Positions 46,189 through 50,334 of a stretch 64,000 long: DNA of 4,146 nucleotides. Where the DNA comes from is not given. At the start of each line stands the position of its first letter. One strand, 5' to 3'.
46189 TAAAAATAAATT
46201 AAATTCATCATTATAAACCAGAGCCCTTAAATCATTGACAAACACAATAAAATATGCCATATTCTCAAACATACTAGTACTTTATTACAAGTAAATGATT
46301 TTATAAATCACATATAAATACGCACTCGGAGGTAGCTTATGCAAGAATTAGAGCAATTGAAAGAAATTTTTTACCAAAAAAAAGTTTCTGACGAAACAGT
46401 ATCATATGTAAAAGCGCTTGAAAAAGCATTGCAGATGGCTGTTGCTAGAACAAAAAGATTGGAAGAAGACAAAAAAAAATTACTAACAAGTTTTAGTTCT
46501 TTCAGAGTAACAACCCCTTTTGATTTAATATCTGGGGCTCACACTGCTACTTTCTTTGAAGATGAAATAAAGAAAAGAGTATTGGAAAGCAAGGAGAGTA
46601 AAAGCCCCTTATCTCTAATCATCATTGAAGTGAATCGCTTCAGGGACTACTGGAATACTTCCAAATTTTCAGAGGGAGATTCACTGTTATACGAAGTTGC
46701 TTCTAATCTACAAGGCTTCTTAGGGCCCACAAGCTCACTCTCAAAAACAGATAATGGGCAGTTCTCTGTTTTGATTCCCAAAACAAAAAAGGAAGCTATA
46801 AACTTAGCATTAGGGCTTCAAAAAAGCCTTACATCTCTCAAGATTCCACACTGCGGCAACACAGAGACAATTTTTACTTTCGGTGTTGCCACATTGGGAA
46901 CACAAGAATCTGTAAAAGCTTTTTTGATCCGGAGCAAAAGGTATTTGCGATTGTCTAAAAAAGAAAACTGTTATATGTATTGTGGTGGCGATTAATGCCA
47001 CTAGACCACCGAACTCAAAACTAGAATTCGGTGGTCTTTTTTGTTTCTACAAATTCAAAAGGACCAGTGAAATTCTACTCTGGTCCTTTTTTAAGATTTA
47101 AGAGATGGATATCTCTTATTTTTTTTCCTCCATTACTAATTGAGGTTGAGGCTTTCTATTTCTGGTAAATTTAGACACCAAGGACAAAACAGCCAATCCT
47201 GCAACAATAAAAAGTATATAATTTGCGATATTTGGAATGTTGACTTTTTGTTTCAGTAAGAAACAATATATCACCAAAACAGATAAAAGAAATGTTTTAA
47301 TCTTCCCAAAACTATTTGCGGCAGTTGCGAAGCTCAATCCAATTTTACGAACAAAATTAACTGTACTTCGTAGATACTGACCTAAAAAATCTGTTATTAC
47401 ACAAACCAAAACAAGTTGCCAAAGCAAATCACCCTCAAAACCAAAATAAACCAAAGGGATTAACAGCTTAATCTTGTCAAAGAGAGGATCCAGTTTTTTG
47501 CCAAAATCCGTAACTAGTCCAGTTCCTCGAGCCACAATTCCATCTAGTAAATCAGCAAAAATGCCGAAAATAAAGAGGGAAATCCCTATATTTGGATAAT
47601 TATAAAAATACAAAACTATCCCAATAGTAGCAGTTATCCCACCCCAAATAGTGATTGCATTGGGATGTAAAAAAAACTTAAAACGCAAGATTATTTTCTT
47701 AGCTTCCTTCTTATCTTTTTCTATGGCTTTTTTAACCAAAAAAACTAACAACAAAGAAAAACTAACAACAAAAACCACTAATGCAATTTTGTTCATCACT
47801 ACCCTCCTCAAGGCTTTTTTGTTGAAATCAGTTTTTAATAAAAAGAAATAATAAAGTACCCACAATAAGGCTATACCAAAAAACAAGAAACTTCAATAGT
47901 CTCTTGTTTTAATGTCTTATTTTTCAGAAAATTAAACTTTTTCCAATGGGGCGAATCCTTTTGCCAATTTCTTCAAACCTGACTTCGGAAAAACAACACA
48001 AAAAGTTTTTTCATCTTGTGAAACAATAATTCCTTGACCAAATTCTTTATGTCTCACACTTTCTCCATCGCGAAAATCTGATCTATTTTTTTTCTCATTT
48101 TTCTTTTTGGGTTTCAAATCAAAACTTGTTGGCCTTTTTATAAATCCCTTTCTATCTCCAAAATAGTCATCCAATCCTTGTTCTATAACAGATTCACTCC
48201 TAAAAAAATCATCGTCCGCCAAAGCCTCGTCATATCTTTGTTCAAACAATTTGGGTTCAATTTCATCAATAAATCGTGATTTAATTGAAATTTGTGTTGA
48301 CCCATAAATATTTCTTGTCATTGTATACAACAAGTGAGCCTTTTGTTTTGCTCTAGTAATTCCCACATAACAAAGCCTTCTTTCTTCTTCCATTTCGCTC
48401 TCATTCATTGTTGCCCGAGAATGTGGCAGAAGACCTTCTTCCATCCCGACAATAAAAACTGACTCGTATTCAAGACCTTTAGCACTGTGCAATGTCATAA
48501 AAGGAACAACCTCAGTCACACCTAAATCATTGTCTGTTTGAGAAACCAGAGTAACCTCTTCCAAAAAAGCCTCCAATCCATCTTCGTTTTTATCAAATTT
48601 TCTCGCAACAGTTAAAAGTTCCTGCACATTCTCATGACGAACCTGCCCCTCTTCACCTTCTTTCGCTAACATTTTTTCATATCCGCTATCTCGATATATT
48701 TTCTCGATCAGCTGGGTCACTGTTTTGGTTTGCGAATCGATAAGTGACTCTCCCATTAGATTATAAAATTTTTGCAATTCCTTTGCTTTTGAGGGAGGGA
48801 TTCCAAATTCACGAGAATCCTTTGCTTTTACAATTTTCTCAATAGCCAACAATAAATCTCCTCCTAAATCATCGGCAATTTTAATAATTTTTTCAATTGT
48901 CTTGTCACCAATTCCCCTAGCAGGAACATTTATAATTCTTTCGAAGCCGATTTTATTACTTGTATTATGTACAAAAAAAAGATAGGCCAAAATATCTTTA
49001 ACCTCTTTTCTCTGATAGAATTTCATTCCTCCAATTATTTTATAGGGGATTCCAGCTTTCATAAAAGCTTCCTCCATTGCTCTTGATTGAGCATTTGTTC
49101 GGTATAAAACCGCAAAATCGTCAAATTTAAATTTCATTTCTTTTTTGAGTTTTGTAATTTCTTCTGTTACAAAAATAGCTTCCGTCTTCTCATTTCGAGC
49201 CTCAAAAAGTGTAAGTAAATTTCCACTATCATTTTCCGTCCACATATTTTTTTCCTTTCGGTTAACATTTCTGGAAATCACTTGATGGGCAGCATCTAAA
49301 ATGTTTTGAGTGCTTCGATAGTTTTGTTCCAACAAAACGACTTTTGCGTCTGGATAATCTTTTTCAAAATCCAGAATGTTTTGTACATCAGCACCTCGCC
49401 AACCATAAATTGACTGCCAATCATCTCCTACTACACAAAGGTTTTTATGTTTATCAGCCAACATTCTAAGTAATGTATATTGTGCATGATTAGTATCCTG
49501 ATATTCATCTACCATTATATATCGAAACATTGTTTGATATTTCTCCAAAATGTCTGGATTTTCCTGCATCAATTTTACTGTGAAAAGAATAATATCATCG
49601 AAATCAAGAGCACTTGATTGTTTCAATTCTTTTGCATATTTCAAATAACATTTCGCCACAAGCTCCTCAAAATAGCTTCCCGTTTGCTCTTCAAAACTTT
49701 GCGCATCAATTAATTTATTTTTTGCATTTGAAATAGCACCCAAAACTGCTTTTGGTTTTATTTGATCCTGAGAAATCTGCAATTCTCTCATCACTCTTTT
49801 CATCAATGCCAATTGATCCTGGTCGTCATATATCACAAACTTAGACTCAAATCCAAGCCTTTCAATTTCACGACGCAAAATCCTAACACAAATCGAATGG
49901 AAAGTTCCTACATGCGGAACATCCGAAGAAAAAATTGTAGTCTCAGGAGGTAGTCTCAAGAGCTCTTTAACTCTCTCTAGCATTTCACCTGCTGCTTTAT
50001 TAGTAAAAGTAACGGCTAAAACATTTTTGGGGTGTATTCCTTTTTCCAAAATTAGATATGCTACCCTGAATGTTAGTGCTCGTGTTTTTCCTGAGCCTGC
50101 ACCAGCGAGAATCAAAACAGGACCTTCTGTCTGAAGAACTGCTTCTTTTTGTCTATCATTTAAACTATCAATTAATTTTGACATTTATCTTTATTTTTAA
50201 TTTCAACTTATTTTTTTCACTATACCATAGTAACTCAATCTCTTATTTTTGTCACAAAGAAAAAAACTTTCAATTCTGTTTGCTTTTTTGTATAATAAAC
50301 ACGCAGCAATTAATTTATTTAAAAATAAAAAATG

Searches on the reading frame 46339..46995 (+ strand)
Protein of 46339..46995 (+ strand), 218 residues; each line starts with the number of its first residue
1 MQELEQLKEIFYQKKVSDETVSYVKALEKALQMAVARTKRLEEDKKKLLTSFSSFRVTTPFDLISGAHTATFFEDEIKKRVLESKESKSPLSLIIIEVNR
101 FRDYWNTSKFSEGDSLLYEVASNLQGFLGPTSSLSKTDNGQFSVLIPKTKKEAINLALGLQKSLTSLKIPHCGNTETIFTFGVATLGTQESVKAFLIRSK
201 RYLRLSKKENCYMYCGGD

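Call 11: search_protein_families(library=pfam, proteins=[window:46339-46995:+], max_evalue=0.001)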
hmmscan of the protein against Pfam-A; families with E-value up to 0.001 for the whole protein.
window:46339-46995:+ (218 aa): 1 family
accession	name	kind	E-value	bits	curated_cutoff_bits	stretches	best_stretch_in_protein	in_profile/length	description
PF00990.26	GGDEF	-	1.2e-13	51.6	23.8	1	68-209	10-157/161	Diguanylate cyclase, GGDEF domain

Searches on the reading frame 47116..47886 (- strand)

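Call 11: search_protein_families(library=pfam, proteins=[window:47116-47886:-], max_evalue=0.001)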
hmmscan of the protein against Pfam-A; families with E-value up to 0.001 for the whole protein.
window:47116-47886:- (256 aa): 1 family
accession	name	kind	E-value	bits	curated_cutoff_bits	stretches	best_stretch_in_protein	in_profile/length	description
PF01066.26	CDP-OH_P_transf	-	1.1e-21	78.3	22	1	73-228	2-146/152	CDP-alcohol phosphatidyltransferase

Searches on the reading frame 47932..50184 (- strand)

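Call 11: search_protein_families(library=pfam, proteins=[window:47932-50184:-], max_evalue=0.001)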
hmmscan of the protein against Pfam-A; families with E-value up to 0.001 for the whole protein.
window:47932-50184:- (750 aa): 7 families
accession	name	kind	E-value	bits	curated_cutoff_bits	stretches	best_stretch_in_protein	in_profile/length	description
PF00580.27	UvrD-helicase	-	1.4e-92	310.7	23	1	8-278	1-271/271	UvrD/REP helicase N-terminal domain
PF13361.12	UvrD_C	-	1.9e-75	254.9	25.6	1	284-620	2-347/350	UvrD-like helicase C-terminal domain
PF13245.12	AAA_19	-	1.9e-21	77.1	25.1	1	12-261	1-132/134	AAA domain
PF13538.12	UvrD_C_2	-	1.1e-08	35.3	27.4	1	563-618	5-51/52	UvrD-like helicase C-terminal domain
PF01443.25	Viral_helicase1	-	2.3e-07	31.3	21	1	487-618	117-226/228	Viral superfamily 1 RNA helicase core domain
PF21196.3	PcrA_UvrD_tudor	-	5.6e-07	29.8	23.9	1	707-749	2-48/48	PcrA/UvrD tudor domain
PF13604.12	AAA_30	-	1.2e-05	25.6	27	0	8-71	2-65/191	AAA domain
